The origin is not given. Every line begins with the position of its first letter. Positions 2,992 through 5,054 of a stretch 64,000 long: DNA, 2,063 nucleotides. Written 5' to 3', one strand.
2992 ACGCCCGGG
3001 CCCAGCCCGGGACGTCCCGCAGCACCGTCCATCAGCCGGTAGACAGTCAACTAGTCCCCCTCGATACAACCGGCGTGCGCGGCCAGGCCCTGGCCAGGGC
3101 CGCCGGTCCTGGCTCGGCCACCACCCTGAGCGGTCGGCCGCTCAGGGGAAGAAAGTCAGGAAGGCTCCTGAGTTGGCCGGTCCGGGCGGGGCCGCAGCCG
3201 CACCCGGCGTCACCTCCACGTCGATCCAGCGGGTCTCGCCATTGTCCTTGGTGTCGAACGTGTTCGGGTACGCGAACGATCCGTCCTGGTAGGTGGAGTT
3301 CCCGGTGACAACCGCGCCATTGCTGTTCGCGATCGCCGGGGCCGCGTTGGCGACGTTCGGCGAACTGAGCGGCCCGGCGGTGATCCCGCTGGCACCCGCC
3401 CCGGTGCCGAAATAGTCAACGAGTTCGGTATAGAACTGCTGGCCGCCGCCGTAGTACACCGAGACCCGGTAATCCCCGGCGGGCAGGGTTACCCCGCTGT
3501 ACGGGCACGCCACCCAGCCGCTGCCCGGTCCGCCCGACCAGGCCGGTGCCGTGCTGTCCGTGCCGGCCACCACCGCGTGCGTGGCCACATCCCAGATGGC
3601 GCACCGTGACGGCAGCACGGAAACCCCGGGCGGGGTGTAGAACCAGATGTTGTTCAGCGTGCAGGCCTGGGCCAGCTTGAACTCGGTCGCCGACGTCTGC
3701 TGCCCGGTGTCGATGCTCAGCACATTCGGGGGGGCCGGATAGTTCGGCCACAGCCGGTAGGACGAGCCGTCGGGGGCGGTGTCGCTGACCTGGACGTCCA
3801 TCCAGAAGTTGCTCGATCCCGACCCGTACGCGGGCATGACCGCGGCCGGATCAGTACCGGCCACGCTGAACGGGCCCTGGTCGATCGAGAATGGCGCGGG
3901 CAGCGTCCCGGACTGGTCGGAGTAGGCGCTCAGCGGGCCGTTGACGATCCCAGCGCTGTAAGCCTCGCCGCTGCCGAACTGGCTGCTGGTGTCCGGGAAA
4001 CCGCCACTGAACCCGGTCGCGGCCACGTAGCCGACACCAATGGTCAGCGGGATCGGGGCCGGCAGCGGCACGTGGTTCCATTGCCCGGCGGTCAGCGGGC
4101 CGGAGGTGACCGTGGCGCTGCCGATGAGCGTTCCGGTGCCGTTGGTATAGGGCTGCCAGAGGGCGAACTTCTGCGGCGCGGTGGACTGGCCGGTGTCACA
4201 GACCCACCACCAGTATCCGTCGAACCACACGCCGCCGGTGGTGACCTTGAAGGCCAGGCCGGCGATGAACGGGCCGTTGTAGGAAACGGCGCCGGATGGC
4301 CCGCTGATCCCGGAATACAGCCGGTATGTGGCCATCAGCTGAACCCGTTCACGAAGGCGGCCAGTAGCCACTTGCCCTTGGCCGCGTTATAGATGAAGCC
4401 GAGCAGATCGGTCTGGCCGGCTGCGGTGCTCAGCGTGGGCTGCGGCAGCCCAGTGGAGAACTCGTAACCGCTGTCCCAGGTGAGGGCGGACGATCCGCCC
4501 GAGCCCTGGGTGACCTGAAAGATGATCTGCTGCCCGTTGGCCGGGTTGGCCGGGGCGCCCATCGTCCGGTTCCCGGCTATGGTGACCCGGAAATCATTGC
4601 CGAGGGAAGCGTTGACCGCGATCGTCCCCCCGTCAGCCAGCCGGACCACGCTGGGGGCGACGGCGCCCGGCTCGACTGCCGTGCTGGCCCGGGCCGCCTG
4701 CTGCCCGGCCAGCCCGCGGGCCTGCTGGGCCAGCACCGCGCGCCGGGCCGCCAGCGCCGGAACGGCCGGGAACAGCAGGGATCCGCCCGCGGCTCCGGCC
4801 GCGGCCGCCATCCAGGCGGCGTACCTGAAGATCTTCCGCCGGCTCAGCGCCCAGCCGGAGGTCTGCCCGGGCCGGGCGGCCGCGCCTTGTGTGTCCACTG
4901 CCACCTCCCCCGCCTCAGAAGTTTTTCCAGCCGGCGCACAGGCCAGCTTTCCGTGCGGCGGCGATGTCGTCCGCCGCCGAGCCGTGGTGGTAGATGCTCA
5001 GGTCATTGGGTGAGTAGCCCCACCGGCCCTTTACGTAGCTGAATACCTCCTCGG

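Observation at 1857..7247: Fused, split-and-coupled and orphan paralogs link a Tat-signal domain to signal-less double-DUF4082-like proteins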

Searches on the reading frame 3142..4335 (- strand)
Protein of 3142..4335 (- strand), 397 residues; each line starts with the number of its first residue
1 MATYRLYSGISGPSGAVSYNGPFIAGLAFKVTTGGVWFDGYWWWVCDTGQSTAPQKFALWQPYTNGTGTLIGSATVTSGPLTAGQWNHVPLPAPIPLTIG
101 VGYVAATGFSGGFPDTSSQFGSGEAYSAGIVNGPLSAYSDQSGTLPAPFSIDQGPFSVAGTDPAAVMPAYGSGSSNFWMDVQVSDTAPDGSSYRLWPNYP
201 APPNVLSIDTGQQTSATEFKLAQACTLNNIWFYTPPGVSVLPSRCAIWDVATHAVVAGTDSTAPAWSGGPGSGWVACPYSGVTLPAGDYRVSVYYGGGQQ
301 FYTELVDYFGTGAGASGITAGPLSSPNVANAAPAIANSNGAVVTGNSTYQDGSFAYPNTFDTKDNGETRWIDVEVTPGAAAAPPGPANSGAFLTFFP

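Call 3: search_protein_families(library=pfam, proteins=[window:3142-4335:-], max_evalue=0.1)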
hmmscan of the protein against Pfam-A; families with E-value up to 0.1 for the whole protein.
window:3142-4335:- (397 aa): 1 family
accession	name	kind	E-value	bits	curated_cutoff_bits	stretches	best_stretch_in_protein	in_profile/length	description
PF13313.11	DUF4082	-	4e-07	30.5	28.4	1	48-149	37-116/143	Domain of unknown function (DUF4082)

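Call 4: search_protein_families(library=ncbifam, proteins=[window:3142-4335:-], max_evalue=0.1)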
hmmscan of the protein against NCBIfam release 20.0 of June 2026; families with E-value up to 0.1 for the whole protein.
window:3142-4335:- (397 aa): 0 families

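Call 35: search_protein_representatives(protein=window:3142-4335:-)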
Query: 397 residues. Proteins with E-value up to 0.001 (for the whole library): 673; up to 1e-10: 492; up to 1e-30: 221. The best 150 are listed.
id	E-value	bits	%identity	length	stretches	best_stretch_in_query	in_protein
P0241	1.2e-149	515.4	41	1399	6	11-327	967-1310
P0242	1.2e-132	459.4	60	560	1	2-377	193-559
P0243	8.0e-129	446.8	42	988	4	11-379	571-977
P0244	3.2e-125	435.0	58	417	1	1-389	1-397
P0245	1.1e-124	433.1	53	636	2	1-321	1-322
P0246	4.8e-117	408.0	45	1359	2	4-327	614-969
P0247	1.7e-112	393.0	55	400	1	11-397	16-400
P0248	3.9e-106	372.0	53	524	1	2-388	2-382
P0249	3.8e-105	368.8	55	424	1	1-397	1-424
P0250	6.0e-105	368.2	52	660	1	2-390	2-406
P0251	6.6e-97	341.7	65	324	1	18-254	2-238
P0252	4.7e-96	338.9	55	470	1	30-385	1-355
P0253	1.7e-88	313.9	53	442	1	1-397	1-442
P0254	3.5e-88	312.9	58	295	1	81-379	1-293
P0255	6.8e-88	312.0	46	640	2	8-335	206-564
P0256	1.2e-87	311.1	49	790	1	1-388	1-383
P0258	1.1e-85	304.7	47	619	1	3-396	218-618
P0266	1.8e-79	284.2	47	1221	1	7-385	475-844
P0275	9.8e-76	271.9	49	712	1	13-382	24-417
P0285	5.8e-73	262.8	48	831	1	2-385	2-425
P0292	9.3e-72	258.8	48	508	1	3-377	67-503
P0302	2.4e-70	254.2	40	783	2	1-377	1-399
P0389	1.3e-48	182.5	44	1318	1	9-386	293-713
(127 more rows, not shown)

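Call 40: search_protein_families(library=phrogs, proteins=[window:3142-4335:-], max_evalue=0.01)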
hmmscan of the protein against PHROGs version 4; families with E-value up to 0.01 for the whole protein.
window:3142-4335:- (397 aa): 0 families

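Call 41: search_dna_similar(query=window:3142-4335:-, collection=phages, mode=protein, max_evalue=0.001)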
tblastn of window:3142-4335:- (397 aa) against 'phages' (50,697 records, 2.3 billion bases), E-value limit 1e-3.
No match.
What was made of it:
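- The DUF4082x2 proteins match no PHROG family and no cultured phage (calls 40, 41).
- Tried and rejected: PHROGs and tblastn of the DUF4082x2 proteins against cultured phages: no match (calls 40, 41).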

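Call 42: search_protein_families(library=pfam, proteins=[P0241, P0246, P0250, P0256, P0266, P0275, P0285, P0302, P0389], max_evalue=0.001)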
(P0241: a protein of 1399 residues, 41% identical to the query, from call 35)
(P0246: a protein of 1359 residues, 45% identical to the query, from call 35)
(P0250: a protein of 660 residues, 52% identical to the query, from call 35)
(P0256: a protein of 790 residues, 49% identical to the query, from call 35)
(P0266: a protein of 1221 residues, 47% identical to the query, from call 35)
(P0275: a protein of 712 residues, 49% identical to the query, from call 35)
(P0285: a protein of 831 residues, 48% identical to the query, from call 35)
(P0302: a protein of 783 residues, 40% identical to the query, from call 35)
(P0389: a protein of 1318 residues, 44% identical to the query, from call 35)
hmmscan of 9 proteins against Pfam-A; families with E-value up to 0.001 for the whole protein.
P0241 (1399 aa): 1 family
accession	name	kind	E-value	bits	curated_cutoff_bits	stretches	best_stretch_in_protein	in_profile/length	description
PF13313.11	DUF4082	-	1.1e-19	71.3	28.4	1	791-946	9-143/143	Domain of unknown function (DUF4082)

P0246 (1359 aa): 0 families

P0250 (660 aa): 0 families

P0256 (790 aa): 1 family
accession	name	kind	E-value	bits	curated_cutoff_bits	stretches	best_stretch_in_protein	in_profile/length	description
PF13313.11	DUF4082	-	2e-06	28.3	28.4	1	24-146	16-132/143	Domain of unknown function (DUF4082)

P0266 (1221 aa): 0 families

P0275 (712 aa): 0 families

P0285 (831 aa): 0 families

P0302 (783 aa): 0 families

P0389 (1318 aa): 1 family
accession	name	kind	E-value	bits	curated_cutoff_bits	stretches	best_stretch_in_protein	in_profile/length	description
PF13385.13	Laminin_G_3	-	1.4e-20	74.4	27.6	1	964-1116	5-150/151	Concanavalin A-like lectin/glucanases superfamily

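Call 94: search_protein_families(library=pfam, proteins=[P0292, P0258], max_evalue=0.01)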
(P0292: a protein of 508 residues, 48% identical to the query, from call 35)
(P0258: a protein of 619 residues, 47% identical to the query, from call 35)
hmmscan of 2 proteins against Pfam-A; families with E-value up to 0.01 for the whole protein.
P0292 (508 aa): 0 families

P0258 (619 aa): 0 families

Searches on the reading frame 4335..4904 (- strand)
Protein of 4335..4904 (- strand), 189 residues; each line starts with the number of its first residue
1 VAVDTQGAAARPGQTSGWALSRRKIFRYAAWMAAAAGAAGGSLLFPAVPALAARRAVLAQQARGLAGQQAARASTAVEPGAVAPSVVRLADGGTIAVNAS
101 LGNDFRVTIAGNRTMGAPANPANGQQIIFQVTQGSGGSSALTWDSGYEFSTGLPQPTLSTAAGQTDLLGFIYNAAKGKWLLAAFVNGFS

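Call 3: search_protein_families(library=pfam, proteins=[window:4335-4904:-], max_evalue=0.1)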
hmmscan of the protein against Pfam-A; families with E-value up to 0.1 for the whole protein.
window:4335-4904:- (189 aa): 0 families

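Call 4: search_protein_families(library=ncbifam, proteins=[window:4335-4904:-], max_evalue=0.1)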
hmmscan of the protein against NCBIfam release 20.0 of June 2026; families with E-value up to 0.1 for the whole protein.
window:4335-4904:- (189 aa): 0 families

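Call 18: find_homologous_proteins(query=window:4335-4904:-)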
Query window:4335-4904:- (189 aa): 764 proteins with E <= 0.001 among 3650 candidates; the best 120 are listed.
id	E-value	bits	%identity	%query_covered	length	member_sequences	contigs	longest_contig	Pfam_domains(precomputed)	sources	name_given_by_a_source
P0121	9.8e-101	353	93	99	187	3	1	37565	-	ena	-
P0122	7.8e-82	292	82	92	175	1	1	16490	-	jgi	jgi:hypothetical protein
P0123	3.9e-76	273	80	92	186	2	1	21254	-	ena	-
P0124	4.9e-76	273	75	98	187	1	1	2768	-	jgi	jgi:hypothetical protein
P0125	1.9e-74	268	73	98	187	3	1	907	-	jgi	jgi:hypothetical protein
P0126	3.5e-74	267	85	67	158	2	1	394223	-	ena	-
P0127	4.4e-74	266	72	99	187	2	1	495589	-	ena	-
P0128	6.3e-71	256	71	96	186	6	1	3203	-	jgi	jgi:hypothetical protein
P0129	2.2e-62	228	70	99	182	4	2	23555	-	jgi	jgi:hypothetical protein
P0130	4.8e-62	227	66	96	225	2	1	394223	-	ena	-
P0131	4.9e-62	227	71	92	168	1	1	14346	PF26209.2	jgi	jgi:hypothetical protein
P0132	1.8e-61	225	73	90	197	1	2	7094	-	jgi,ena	-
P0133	1.3e-60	222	69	90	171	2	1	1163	-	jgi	jgi:hypothetical protein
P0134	2.2e-60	222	69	95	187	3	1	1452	-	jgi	-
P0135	5.4e-60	220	71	92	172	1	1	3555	PF26209.2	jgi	jgi:hypothetical protein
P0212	3.3e-54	202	62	97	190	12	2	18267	-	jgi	jgi:hypothetical protein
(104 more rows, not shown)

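Call 40: search_protein_families(library=phrogs, proteins=[window:4335-4904:-], max_evalue=0.01)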
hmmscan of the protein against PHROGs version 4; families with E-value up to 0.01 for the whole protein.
window:4335-4904:- (189 aa): 6 families
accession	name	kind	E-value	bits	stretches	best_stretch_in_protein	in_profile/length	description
phrog_19976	-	tail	1.3e-05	25.8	1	87-187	156-255/256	tail assembly protein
phrog_5596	-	unknown function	1.3e-05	25.2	1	90-173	358-438/451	-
phrog_22179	-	tail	3.1e-05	24.6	1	126-181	183-236/244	tail fiber protein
phrog_4757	-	unknown function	0.00046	20.5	1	74-174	248-346/359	-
phrog_7760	-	tail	0.0056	17.5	1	80-172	111-206/223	tail fiber protein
phrog_9017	-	tail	0.0088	17.4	0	90-180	58-150/159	tail fiber protein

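Call 57: find_encoding_contigs(protein=P0212, flank=8000, max_places=3)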
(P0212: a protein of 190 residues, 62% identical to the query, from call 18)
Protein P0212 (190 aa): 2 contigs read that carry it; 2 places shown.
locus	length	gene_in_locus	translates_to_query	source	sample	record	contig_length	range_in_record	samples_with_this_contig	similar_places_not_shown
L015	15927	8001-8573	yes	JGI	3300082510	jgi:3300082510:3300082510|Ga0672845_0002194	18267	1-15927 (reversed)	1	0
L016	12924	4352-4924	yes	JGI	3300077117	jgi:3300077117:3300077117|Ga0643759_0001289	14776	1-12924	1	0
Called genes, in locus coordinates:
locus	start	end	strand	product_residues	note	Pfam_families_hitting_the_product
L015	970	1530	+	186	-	PF04542:Sigma70_r2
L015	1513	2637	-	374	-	PF08421:Methyltransf_13, PF13489:Methyltransf_23 (weak), PF08484:Methyltransf_14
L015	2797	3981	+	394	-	PF08421:Methyltransf_13, PF13489:Methyltransf_23, PF08241:Methyltransf_11 (weak), PF08242:Methyltransf_12, PF08484:Methyltransf_14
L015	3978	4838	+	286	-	-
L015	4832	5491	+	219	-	PF02585:PIG-L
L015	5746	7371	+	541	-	PF13313:DUF4082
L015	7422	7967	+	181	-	-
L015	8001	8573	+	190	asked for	-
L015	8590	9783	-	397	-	PF13439:Glyco_transf_4, PF13579:Glyco_trans_4_4, PF20706:GT4-conflict, PF00534:Glycos_transf_1, PF13692:Glyco_trans_1_4, PF13524:Glyco_trans_1_2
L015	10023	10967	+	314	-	PF00535:Glycos_transf_2, PF10111:Glyco_tranf_2_2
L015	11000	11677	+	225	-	PF13489:Methyltransf_23, PF08241:Methyltransf_11 (faint), PF08242:Methyltransf_12 (faint), PF13847:Methyltransf_31 (faint)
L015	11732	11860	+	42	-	-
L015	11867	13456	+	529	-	PF13727:CoA_binding_3 (weak), PF02397:Bac_transf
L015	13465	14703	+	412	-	PF13439:Glyco_transf_4, PF13579:Glyco_trans_4_4, PF00534:Glycos_transf_1, PF13692:Glyco_trans_1_4, PF13524:Glyco_trans_1_2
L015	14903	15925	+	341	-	?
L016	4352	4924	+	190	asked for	-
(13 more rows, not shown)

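Call 58: find_related_loci(query=A3, collection=metagenome_contigs, flank=4000)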
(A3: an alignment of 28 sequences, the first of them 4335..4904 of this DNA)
Query A3 (189 aa) in metagenome_contigs; peptide patterns used: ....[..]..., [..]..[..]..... (x = any residue, [..] = any of these).
205 stretches matched a pattern; 138 encode a relative of the query (tblastn E <= 1e-3); the best 80 are kept; 78 distinct loci.
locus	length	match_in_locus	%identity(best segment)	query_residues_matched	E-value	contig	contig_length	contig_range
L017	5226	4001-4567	93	1-189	9e-94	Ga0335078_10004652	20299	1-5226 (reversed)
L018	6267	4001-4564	74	2-189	3e-70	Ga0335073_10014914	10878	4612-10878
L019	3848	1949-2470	67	2-189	6e-67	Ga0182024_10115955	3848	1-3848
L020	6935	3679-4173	73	20-189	8e-65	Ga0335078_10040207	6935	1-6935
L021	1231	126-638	69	11-189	2e-64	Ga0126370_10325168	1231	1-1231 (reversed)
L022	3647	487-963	65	19-189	3e-60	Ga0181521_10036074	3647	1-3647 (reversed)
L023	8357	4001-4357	81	70-188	3e-60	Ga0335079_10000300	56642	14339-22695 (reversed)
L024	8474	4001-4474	66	11-189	6e-60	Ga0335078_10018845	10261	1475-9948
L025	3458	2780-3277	61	6-189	2e-59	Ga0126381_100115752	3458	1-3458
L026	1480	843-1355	61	2-189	3e-62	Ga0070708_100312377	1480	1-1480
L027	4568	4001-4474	66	20-189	2e-59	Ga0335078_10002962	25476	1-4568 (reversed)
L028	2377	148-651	59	3-189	1e-59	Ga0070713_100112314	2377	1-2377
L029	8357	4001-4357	80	71-189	3e-59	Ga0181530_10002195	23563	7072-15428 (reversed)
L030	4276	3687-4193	60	2-189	3e-59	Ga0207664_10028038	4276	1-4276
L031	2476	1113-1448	84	78-189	1e-59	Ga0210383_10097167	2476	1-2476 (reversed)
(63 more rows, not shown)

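Call 68: predict_structure(alignment_id=A4)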
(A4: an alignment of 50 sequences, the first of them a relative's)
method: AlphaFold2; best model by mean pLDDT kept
length: 190 residues; sequences in the alignment: 50
mean_pLDDT: 69.6   pTM: 0.60
mean pLDDT of the five models: 69.6, 64.1, 61.9, 61.3, 60.7
residues with pLDDT >= 90: 67; 70-90: 36; 50-70: 19; < 50: 68
segments of 3 or more residues with pLDDT < 50: 1-5, 8-23, 25-63, 172-179
pLDDT, mean of each block of 10 residues (from residue 1): 47 41 45 39 34 41 64 90 90 94 93 87 94 88 91 96 82 43 60
secondary structure, 60 per line:
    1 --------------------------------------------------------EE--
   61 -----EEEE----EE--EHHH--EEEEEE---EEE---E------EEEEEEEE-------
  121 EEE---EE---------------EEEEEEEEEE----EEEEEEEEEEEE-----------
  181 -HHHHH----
elements in order: E66-69 E84-89 E93-95 E106-113 E121-123 E144-153 E158-169 H182-186
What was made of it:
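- On Tat hitchhiker complex: Against or neutral: AF2 of the natural N-dom+tail protein P0212 gives tail pLDDT ~60, a helix with no confident dock (call 68).
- That is not a confident dock (call 68). AF2 shows no confident tail/N-dom dock (call 68).
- Tried and rejected: AF2 of P0212 to see the tail dock on N-dom: inconclusive, tail pLDDT ~60 (call 68).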

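Call 70: fold_search(model_id=the predicted structure, library=pdb)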
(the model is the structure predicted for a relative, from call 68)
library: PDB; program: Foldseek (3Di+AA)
matches with E <= 10: 350; with E <= 0.001: 1
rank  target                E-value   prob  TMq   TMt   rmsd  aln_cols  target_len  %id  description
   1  9ny6_C                8.6e-04  1.00  0.37  0.26  19.3       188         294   14  Pseudomonas phage Pa223 capsid spike (released 2025-08-06)
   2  7rfo_B                1.2e-03  0.99  0.27  0.17   7.1       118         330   13  SeMet Tailspike protein 4 (TSP4) phage CBA120, residues 1-335, obtained in the presence of LiSO4 (released 2022-02-23)
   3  7rfo_A                1.8e-03  1.00  0.30  0.18   6.5       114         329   13  SeMet Tailspike protein 4 (TSP4) phage CBA120, residues 1-335, obtained in the presence of LiSO4 (released 2022-02-23)
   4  7rfv                  2.2e-03  0.96  0.28  0.23  19.4       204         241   12  Tailspike protein 4 (TSP4) from phage CBA120, residues 1-250, obtained in the presence of PEG8000 (released 2022-02-23)
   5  6o38_C                4.8e-03  1.00  0.32  0.13   3.4        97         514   21  Structure of a chaperone-substrate complex (released 2019-07-24)
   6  6o38_A                5.1e-03  1.00  0.32  0.12   3.4        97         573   21  Structure of a chaperone-substrate complex (released 2019-07-24)
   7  24qj                  6.1e-03  1.00  0.32  0.14   5.1       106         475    9  Crystal structure of a tailspike depolymerase (Solidus_gp83) from Acinetobacter phage Solidus (released 2026-03-25)
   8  7rej_A                8.7e-03  0.98  0.30  0.19   6.0       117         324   14  Tailspike protein 4 (TSP4) from phage CBA120, residues 1-335, obtained in the presence of NaK-Tartrate (released 2022-02-23)
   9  7rej_B                1.0e-02  0.99  0.33  0.26   6.0       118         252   14  Tailspike protein 4 (TSP4) from phage CBA120, residues 1-335, obtained in the presence of NaK-Tartrate (released 2022-02-23)
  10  9f4a_LS               2.5e-02  0.82  0.28  0.10   9.9       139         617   14  Interface between baseplate cup and extended tail tube/sheath of Klebsiella phage KP1 variant vB_Kpn_Lilla1 (released 2025-05-14)
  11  7rfo_C                6.6e-02  0.80  0.33  0.21  18.2       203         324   13  SeMet Tailspike protein 4 (TSP4) phage CBA120, residues 1-335, obtained in the presence of LiSO4 (released 2022-02-23)
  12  4v96_AK               2.6e-01  0.04  0.12  0.09  15.7       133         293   10  The structure of a 1.8 MDa viral genome injection device suggests alternative infection mechanisms (released 2014-07-09)
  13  4v96_AH               3.1e-01  0.04  0.13  0.09  15.7       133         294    9  The structure of a 1.8 MDa viral genome injection device suggests alternative infection mechanisms (released 2014-07-09)
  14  4v96_AE               3.7e-01  0.04  0.12  0.09  19.7       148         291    8  The structure of a 1.8 MDa viral genome injection device suggests alternative infection mechanisms (released 2014-07-09)
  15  4v96_AB               6.3e-01  0.03  0.13  0.10  15.8       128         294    8  The structure of a 1.8 MDa viral genome injection device suggests alternative infection mechanisms (released 2014-07-09)
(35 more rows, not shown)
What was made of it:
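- On Phage tail-fibre C-terminal (tip) domain: PDB hits are weak (E ~1e-3) and are phage spike or tailspike domains (call 70).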

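Call 92: list_cluster_members(proteins=[window:4335-4904:-, window:3142-4335:-, window:1857-3050:-, window:5520-7205:-, window:4915-5454:-])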
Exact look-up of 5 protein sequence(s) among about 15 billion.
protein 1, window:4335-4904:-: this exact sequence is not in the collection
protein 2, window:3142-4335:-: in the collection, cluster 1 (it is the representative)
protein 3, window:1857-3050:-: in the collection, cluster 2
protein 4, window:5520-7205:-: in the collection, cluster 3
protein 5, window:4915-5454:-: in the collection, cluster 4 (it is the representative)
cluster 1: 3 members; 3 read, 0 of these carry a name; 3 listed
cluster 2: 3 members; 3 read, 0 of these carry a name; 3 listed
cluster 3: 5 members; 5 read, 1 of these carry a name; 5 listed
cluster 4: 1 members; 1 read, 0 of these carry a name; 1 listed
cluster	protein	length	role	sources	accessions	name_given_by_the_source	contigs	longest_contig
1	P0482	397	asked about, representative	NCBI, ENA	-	-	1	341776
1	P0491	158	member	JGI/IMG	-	-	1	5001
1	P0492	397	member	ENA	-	-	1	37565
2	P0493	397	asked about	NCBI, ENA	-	-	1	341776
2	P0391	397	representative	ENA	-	-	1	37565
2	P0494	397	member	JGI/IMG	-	-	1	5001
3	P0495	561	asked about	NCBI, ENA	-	-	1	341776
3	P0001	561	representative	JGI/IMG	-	Domain of unknown function (DUF4082)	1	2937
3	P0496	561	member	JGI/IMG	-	-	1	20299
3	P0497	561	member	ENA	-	-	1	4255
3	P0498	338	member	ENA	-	-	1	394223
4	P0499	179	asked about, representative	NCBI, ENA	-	-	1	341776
